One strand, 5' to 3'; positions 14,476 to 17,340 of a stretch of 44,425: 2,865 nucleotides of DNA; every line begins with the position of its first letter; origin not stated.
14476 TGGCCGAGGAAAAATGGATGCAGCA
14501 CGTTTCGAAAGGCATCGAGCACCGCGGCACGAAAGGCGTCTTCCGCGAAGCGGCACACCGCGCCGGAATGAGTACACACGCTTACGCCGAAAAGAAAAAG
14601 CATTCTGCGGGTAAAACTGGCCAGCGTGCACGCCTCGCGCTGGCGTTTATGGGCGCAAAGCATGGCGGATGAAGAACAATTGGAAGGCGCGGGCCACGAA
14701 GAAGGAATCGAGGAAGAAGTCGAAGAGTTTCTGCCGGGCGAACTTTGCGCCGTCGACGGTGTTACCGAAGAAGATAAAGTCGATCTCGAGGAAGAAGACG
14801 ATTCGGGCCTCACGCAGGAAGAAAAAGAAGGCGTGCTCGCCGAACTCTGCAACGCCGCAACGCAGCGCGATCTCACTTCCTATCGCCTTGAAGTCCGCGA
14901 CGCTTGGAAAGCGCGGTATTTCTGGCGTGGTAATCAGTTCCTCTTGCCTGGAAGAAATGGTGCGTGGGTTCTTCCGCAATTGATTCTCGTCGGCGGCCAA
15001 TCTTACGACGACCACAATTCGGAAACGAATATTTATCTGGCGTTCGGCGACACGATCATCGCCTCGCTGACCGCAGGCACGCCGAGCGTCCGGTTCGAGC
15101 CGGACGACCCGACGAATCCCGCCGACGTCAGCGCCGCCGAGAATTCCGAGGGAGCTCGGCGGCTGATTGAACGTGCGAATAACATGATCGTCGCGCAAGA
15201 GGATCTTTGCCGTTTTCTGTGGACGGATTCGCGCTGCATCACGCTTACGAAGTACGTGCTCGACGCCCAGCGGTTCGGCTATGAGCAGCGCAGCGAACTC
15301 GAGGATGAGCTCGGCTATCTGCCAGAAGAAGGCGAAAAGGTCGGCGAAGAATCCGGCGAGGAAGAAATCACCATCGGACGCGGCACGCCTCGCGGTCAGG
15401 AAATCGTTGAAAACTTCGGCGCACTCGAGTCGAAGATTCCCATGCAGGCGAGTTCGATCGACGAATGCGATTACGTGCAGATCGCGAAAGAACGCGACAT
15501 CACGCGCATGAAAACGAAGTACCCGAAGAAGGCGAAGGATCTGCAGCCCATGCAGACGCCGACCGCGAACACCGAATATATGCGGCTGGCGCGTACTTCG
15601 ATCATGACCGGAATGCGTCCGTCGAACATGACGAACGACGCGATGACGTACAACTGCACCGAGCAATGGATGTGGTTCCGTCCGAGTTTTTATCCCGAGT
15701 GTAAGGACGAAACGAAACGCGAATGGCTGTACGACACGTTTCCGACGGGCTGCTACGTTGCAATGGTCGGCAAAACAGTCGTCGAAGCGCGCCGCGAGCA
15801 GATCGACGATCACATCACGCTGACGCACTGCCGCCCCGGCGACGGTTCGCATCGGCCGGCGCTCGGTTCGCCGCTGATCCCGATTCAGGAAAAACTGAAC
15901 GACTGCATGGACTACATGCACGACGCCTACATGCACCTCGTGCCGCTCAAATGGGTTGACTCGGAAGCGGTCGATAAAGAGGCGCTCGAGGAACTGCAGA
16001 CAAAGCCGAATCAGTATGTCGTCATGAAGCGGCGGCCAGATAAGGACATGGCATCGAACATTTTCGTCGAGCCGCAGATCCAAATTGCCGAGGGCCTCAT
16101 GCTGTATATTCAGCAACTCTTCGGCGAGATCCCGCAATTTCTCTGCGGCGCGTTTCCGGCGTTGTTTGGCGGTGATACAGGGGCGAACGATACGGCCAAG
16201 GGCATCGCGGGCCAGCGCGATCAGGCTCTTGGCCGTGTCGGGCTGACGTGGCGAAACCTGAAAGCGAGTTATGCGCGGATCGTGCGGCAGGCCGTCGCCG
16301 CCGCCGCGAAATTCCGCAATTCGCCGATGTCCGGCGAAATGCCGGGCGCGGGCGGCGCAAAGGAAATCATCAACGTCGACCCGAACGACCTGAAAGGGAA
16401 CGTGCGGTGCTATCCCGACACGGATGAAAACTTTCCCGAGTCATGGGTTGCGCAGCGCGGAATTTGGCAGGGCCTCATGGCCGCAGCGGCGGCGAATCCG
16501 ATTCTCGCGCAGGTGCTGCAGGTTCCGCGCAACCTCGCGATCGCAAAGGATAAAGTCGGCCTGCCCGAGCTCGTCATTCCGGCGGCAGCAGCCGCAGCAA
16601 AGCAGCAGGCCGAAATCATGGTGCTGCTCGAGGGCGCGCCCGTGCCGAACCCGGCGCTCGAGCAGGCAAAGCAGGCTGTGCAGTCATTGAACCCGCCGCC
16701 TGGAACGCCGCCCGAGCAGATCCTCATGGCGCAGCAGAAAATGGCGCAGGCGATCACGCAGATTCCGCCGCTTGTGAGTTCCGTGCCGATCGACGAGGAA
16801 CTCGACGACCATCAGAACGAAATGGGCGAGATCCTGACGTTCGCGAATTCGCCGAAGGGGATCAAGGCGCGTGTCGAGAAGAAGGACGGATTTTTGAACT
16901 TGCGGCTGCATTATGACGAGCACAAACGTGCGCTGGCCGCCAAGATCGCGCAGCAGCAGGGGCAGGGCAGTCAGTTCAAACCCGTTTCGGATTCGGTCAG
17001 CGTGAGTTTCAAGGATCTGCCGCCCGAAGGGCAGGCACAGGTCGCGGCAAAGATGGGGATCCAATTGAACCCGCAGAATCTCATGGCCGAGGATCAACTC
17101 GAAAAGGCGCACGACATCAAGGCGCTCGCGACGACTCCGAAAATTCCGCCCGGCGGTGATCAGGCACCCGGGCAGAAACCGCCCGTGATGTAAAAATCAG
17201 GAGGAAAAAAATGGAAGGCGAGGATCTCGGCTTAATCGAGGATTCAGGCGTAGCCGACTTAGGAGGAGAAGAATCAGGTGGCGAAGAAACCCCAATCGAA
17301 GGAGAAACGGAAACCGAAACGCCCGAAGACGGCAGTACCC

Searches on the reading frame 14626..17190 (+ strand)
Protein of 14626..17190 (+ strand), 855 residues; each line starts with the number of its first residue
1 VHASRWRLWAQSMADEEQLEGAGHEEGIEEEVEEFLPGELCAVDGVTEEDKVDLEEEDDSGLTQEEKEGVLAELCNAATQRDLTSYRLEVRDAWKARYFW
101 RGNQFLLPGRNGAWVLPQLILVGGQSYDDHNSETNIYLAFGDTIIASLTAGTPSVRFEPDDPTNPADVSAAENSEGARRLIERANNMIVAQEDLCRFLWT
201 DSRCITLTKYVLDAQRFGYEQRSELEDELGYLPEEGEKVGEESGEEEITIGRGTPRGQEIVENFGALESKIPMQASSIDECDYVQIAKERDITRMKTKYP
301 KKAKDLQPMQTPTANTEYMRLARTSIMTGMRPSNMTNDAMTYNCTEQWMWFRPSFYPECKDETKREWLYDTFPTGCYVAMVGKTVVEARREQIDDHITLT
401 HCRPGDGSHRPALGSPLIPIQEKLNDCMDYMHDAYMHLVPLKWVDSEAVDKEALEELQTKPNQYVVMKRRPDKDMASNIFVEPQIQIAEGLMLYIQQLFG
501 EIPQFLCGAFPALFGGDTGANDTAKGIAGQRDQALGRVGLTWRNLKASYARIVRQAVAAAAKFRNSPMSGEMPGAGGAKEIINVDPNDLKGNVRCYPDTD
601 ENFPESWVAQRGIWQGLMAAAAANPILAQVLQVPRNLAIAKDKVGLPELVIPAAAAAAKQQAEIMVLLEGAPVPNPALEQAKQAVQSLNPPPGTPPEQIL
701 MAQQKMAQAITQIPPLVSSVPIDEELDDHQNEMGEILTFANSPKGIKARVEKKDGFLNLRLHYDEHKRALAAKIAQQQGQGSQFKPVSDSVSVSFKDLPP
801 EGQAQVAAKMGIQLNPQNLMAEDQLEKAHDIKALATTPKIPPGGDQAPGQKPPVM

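Call 13: search_protein_families(library=phrogs, proteins=[window:14626-17190:+], max_evalue=0.001)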
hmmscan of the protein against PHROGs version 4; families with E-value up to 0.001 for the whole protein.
window:14626-17190:+ (855 aa): 1 family
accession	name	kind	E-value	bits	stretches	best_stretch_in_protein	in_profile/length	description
phrog_156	-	head and packaging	1.7e-05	24.5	1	443-709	344-591/681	portal protein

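Call 66: search_dna_similar(query=window:14626-17190:+, collection=phages, mode=protein, max_rows=12, max_evalue=0.001)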
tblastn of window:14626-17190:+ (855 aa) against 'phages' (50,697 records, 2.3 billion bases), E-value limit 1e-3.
No match.
